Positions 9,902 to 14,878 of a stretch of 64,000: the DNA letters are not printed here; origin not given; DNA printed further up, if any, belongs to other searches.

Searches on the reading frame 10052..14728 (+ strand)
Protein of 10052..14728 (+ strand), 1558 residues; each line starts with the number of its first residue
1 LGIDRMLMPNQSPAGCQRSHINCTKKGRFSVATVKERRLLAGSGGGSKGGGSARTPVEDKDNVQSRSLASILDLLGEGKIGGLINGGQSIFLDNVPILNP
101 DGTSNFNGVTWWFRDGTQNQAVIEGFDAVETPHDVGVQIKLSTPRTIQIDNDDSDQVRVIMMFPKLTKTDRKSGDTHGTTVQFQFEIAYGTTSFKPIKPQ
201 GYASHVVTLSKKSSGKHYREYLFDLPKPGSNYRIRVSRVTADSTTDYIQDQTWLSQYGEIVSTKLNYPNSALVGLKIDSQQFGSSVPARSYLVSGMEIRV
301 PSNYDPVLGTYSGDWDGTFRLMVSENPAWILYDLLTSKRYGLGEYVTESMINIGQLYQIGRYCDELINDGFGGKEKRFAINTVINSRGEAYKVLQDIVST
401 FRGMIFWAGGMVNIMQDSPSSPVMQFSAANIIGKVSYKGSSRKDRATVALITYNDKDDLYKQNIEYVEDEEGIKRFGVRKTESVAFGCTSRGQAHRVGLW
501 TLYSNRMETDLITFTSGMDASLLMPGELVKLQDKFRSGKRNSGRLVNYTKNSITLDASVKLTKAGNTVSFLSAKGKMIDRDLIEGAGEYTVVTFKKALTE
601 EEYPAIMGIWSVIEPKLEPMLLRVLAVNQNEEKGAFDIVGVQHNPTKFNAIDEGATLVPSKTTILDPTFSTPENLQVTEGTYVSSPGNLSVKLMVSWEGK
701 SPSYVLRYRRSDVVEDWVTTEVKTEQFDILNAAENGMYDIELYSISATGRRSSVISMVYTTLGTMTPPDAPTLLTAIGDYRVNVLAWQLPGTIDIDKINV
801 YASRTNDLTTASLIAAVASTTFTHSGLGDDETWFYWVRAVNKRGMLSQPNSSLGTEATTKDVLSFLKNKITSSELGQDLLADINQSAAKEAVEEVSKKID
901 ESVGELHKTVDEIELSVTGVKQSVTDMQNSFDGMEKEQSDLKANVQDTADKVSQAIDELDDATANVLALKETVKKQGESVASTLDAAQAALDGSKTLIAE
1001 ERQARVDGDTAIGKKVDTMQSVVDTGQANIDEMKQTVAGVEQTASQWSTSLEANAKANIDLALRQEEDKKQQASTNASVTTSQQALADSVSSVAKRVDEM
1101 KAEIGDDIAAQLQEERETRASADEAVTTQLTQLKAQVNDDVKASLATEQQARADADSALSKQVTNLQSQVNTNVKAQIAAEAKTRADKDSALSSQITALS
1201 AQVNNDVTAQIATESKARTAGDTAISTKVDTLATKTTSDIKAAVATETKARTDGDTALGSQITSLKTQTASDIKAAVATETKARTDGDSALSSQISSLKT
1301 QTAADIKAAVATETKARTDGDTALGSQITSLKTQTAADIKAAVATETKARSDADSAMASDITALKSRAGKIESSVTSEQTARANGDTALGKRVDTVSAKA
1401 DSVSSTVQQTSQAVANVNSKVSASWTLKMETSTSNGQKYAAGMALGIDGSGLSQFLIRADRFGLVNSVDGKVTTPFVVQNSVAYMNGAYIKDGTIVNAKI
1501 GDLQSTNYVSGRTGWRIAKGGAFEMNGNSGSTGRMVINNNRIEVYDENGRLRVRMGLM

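Call 74: search_protein_families(library=phrogs, proteins=[window:10052-14728:+], max_evalue=0.00001)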
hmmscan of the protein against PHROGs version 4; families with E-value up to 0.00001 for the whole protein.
window:10052-14728:+ (1558 aa): 16 families
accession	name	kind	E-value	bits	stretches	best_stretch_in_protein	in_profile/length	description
phrog_2589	-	tail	0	1176.3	2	45-996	8-942/3686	tail protein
phrog_31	-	tail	0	1100.1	2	38-1357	257-1471/1565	central tail fiber J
phrog_1727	-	tail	6.9e-198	660.9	1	45-864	5-813/1174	tail protein and host specificity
phrog_2148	-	tail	2.9e-100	337.9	1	310-1516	4-717/901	tail fiber protein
phrog_7997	-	tail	9.5e-93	312.7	1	355-898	6-561/589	tail protein and host specificity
phrog_496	-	tail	1.8e-84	285.8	2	1331-1556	355-620/769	tail fiber protein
phrog_10652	-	unknown function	3.1e-70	237.9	1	300-580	1-288/328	-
phrog_5269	-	unknown function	1.5e-52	180.1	1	1340-1526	158-354/564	-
phrog_10903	-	unknown function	2.3e-47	163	4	380-661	3-296/954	-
phrog_14774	-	unknown function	2.7e-43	148.6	1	228-381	56-209/212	-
phrog_15723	-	unknown function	8.6e-35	121.4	1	337-517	8-193/223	-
phrog_37064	-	tail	4.6e-26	91.9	2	991-1220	796-1046/1491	tail fiber protein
phrog_4346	-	unknown function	8.6e-26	91.5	1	48-186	3-140/600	-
phrog_30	-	tail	1.8e-24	88.1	1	48-333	3-279/544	minor tail protein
phrog_5616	-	tail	2.5e-17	63.4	1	323-563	239-491/873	tail fiber protein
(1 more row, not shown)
